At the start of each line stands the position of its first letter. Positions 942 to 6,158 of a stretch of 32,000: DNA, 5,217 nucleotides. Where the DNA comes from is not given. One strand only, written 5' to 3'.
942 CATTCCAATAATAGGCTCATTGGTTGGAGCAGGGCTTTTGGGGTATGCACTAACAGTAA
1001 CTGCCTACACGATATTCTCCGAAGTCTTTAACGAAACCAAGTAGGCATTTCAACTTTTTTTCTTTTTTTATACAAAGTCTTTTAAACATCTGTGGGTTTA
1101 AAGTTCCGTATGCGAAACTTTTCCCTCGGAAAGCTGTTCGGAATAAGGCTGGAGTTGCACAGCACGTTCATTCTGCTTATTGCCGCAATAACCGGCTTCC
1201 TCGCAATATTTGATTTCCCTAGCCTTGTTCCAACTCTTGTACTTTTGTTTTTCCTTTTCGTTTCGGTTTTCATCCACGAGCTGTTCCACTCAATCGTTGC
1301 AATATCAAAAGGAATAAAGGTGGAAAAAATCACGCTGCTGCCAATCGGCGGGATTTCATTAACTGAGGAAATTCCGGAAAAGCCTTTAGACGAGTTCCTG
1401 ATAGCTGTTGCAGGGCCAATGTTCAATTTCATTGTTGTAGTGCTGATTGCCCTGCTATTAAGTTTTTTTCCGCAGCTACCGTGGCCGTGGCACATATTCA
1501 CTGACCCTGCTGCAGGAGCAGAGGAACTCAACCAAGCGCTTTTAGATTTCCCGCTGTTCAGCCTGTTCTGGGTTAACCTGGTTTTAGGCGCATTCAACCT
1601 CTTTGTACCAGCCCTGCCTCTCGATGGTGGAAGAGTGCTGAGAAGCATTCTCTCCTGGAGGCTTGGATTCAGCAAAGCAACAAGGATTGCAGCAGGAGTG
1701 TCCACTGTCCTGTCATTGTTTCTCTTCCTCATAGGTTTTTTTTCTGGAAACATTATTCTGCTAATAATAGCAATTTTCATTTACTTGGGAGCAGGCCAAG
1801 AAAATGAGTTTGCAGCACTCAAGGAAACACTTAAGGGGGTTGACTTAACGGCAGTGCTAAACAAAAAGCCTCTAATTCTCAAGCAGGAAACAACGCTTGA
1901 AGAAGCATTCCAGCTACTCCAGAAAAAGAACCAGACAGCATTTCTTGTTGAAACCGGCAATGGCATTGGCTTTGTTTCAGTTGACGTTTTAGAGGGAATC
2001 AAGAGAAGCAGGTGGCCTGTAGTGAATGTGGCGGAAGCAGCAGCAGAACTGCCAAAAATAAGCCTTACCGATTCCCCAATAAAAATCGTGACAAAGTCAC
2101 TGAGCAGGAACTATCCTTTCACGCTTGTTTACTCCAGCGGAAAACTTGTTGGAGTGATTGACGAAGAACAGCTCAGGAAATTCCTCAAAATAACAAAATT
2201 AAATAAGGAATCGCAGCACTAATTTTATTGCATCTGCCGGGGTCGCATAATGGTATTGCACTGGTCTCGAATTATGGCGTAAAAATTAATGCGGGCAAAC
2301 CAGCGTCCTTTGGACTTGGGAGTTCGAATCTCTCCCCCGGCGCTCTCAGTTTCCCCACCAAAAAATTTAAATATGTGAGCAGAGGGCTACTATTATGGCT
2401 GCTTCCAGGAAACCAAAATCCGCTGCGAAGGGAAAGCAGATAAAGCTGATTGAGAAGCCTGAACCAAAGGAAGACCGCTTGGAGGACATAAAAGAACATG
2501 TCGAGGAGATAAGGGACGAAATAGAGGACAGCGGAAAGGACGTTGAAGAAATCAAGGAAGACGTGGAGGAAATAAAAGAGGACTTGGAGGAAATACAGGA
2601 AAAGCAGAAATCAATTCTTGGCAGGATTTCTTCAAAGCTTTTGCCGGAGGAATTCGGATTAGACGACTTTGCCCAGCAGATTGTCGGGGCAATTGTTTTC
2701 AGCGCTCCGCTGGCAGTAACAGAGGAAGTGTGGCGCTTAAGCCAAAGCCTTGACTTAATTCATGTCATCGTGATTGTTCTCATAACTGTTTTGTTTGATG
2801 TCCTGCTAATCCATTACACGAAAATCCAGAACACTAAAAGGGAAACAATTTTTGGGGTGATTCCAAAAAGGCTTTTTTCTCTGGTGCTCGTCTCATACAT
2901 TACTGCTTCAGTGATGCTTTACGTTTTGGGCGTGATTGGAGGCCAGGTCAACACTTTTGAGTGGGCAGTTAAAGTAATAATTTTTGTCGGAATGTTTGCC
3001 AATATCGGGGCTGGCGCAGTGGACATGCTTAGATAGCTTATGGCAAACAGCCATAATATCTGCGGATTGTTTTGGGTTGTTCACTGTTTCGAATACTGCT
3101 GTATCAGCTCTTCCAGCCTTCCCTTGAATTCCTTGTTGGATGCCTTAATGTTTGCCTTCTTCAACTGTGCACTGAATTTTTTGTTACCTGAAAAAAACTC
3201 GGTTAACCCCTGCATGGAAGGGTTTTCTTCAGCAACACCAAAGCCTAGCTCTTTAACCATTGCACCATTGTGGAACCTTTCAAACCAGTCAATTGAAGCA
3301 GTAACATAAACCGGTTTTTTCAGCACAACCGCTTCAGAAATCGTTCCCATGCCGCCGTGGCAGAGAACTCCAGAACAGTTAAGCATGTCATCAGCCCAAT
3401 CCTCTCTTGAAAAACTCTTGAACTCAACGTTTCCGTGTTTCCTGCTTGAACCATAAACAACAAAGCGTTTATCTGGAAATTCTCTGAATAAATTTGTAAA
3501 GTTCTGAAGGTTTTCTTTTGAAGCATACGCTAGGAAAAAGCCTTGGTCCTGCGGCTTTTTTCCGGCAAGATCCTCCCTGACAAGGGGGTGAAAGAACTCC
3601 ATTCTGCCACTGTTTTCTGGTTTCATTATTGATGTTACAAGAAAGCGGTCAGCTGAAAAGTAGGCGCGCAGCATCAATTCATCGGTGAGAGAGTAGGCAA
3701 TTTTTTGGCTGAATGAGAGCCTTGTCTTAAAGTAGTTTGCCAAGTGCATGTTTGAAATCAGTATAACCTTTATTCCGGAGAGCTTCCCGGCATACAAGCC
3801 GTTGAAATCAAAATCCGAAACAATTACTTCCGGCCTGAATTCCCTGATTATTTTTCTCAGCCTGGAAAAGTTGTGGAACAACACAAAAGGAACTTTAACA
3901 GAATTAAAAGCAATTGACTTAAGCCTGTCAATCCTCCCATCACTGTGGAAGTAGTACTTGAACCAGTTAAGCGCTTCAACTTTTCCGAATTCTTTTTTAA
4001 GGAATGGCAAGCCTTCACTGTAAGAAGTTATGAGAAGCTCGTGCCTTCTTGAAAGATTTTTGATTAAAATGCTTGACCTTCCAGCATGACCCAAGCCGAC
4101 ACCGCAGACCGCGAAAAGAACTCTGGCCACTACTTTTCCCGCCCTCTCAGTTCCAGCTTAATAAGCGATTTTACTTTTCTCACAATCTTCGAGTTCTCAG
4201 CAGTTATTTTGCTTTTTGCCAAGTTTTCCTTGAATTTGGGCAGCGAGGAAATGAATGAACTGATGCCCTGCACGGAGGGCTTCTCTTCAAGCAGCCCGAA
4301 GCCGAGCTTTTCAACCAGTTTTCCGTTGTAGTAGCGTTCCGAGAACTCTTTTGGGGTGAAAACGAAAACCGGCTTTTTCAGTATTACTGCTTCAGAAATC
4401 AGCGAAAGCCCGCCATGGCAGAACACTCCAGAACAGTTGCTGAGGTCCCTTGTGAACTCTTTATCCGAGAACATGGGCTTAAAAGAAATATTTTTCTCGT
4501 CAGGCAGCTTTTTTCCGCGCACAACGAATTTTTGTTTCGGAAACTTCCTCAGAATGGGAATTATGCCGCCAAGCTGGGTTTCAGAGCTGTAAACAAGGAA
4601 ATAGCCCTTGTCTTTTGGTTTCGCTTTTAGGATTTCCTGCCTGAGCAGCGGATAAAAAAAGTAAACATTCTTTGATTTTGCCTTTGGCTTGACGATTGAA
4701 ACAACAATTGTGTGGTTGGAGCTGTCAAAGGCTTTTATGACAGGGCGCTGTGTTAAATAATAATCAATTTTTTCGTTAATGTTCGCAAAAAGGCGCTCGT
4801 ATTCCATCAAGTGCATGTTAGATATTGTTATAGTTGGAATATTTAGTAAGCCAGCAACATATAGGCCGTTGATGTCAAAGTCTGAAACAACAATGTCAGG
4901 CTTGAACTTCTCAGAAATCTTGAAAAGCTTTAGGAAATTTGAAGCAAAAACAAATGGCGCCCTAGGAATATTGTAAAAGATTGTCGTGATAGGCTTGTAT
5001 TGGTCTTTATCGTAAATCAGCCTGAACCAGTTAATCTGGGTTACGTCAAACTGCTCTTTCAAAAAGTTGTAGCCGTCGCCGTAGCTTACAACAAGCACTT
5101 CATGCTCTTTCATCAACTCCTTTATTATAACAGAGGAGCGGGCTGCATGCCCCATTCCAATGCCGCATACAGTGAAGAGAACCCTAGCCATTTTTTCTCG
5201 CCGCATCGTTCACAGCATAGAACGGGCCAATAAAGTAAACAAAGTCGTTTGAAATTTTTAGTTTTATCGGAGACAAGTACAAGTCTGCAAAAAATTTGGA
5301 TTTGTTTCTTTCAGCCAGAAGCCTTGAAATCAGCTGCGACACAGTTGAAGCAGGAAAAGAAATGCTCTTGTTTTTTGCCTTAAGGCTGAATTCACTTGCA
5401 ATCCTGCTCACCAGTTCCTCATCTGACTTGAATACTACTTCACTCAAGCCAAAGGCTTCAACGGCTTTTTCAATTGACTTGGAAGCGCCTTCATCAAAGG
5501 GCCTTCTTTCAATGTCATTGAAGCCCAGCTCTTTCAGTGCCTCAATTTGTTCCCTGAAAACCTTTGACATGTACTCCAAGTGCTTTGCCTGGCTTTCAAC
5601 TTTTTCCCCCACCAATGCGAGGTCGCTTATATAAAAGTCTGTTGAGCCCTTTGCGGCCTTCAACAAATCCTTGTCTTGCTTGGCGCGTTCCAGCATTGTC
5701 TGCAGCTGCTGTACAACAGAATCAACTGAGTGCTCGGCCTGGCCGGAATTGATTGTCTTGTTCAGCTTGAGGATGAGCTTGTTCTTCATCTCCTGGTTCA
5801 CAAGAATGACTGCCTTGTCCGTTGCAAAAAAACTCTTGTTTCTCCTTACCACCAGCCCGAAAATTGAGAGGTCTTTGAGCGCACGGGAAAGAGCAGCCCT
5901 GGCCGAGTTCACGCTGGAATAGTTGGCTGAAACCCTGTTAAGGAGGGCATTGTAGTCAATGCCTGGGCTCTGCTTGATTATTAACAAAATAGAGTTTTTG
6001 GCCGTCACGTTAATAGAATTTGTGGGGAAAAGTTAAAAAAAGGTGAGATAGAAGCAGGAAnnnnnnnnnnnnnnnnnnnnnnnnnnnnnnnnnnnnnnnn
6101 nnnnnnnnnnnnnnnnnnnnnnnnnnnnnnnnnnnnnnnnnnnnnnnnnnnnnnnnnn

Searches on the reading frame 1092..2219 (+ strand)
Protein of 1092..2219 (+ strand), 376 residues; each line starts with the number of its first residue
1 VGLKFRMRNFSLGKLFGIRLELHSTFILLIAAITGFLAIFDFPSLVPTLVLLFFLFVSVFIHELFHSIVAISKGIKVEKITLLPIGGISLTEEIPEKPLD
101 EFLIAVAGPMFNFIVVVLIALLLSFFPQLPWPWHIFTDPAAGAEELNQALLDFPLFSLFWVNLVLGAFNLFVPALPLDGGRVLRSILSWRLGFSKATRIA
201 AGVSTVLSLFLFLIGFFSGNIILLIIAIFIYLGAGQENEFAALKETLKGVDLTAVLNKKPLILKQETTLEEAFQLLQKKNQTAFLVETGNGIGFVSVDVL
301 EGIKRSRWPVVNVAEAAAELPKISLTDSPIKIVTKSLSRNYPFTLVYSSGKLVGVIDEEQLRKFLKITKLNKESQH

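Call 13: search_protein_families(library=pfam, proteins=[window:1092-2219:+], max_evalue=0.001)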
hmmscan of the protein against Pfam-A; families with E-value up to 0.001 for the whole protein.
window:1092-2219:+ (376 aa): 3 families
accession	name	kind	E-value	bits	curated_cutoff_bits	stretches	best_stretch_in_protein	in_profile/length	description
PF02163.28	Peptidase_M50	-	1.4e-21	77.4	27.2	1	52-213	3-220/221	Peptidase family M50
PF00571.33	CBS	-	1.4e-06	28.9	24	0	255-297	4-48/57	CBS domain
PF13398.12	Peptidase_M50B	-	1.4e-05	25.3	26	1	45-123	11-89/201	Peptidase M50B-like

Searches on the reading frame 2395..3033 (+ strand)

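Call 13: search_protein_families(library=pfam, proteins=[window:2395-3033:+], max_evalue=0.001)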
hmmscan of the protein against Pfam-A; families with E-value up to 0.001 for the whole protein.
window:2395-3033:+ (213 aa): 3 families
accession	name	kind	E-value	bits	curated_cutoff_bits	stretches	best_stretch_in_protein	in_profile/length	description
PF09622.15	DUF2391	-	1.4e-11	44.8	22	1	89-208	148-270/275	Putative integral membrane protein (DUF2391)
PF19111.5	DUF5798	-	0.00011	22.8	27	1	17-71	12-66/89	Family of unknown function (DUF5798)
PF07889.17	DUF1664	-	0.00069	20.1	34.6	0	26-71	79-124/124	Protein of unknown function (DUF1664)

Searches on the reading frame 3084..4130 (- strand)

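Call 13: search_protein_families(library=pfam, proteins=[window:3084-4130:-], max_evalue=0.001)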
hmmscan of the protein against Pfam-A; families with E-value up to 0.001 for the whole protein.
window:3084-4130:- (349 aa): 2 families
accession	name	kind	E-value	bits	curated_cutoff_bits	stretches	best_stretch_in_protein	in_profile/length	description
PF13528.12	Glyco_trans_1_3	-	1.1e-42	146.8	25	1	2-309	1-314/322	Glycosyl transferase family 1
PF13439.12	Glyco_transf_4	-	9.2e-05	23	28.5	1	30-167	20-141/170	Glycosyltransferase Family 4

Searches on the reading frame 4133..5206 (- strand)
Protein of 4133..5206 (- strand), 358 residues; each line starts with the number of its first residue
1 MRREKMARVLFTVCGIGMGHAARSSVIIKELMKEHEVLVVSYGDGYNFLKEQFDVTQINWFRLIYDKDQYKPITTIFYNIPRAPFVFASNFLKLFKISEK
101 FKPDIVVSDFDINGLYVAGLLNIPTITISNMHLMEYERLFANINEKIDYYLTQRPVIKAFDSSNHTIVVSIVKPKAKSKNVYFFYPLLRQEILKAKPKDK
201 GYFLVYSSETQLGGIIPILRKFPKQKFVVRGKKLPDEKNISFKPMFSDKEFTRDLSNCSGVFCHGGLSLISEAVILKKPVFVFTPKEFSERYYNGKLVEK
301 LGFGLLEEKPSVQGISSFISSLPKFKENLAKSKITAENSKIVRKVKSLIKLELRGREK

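Call 13: search_protein_families(library=pfam, proteins=[window:4133-5206:-], max_evalue=0.001)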
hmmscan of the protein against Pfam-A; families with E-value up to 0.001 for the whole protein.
window:4133-5206:- (358 aa): 2 families
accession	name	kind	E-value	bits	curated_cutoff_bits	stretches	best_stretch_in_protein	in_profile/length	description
PF13528.12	Glyco_trans_1_3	-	1.5e-59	202.3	25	1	7-323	1-322/322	Glycosyl transferase family 1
PF13439.12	Glyco_transf_4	-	0.00042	20.8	28.5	1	28-170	12-141/170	Glycosyltransferase Family 4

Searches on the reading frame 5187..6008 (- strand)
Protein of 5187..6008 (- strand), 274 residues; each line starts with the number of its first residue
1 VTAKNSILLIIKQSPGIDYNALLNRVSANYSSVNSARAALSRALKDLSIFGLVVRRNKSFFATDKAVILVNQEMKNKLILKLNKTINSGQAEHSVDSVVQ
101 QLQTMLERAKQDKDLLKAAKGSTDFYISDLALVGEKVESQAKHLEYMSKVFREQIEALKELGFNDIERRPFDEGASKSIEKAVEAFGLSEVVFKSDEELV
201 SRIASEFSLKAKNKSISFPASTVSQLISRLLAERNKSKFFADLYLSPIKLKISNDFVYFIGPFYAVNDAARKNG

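Call 3: search_protein_families(library=pfam, proteins=[window:5187-6008:-], max_evalue=10)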
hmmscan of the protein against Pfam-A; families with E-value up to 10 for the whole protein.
window:5187-6008:- (274 aa): 3 families
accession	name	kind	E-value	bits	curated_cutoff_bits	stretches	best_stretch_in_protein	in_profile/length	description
PF05524.18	PEP-utilisers_N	-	0.23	12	24.4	1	31-111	38-114/121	PEP-utilising enzyme, N-terminal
PF08702.15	Fib_alpha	-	0.56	10.8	29.9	1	72-161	30-121/143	Fibrinogen alpha/beta chain family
PF25472.1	DUF7902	-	1.8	9.3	26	1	22-43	61-82/85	Domain of unknown function (DUF7902)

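Call 4: search_protein_families(library=ncbifam, proteins=[window:5187-6008:-], max_evalue=10)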
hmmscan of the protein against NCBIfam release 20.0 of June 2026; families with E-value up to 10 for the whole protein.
window:5187-6008:- (274 aa): 3 families
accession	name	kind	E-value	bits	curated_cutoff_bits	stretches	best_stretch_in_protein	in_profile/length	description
TIGR04353.1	PqqD_rel_X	equivalog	0.0039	18.1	35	1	7-53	25-73/74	HPr-rel-A system PqqD family peptide chaperone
NF033068.1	APH_3p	equivalog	0.07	12.6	205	1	65-185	24-138/255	APH(3') family aminoglycoside O-phosphotransferase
NF045910.1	Sul7s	equivalog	0.078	13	100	0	4-40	5-41/56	winged-helix single-stranded DNA-binding protein Sul7s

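Call 21: find_related_loci(query=window:5187-6008:-, collection=genome_contigs, flank=10000)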
Query window:5187-6008:- (274 aa) in genome_contigs; peptide patterns used: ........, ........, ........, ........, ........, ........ (x = any residue, [..] = any of these).
95 stretches matched a pattern; 8 encode a relative of the query (tblastn E <= 1e-3); 8 distinct loci.
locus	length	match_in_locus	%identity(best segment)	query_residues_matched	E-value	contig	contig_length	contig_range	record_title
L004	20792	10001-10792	44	1-263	4e-69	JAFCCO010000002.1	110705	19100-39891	MAG: Candidatus Iainarchaeum archaeon isolate AB_3033_Bin_60 AB_3033_Bin_60_scaffold_80, whole genome shotgun sequence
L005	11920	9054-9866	41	1-270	3e-65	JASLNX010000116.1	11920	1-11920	MAG: archaeon isolate Arabian11_MAG_21 c_000001201129, whole genome shotgun sequence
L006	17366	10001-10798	43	1-268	3e-65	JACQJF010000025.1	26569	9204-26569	MAG: Candidatus Iainarchaeum archaeon isolate NC_groundwater_1144_Ag_S-0.1um_46_58 S_p1_S3_coassembly_k141_849417, whole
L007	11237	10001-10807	38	1-268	1e-58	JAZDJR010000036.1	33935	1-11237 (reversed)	MAG: Candidatus Micrarchaeota archaeon isolate MEGAHIT-group-0.496 k141_7439177, whole genome shotgun sequence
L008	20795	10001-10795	39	1-262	9e-55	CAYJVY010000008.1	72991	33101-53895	MAG TPA_asm: uncultured archaeon isolate ERP125453_co1_205 genome assembly, contig: NODE_208_length_72991_cov_9.502824,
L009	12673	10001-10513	43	1-173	1e-38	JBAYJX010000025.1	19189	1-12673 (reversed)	MAG: archaeon isolate SO_2016_GW1_66 scaffold04919_OW334_2016, whole genome shotgun sequence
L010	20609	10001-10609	38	1-207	1e-38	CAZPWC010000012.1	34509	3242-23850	MAG TPA_asm: uncultured archaeon isolate SRP178699_co1_643 genome assembly, contig: NODE_1257_length_34509_cov_7.120247,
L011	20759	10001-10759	36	1-263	6e-38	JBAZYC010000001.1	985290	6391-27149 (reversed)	MAG: archaeon isolate SO_2017_GW1_71 NODE_17_length_985290_cov_1.729804_OW334_2017, whole genome shotgun sequence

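Call 64: search_protein_families(library=pfam, proteins=[L008:9398-9958:+], max_evalue=10)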
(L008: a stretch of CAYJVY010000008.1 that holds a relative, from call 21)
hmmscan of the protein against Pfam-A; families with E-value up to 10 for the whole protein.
L008:9398-9958:+ (187 aa): 0 families
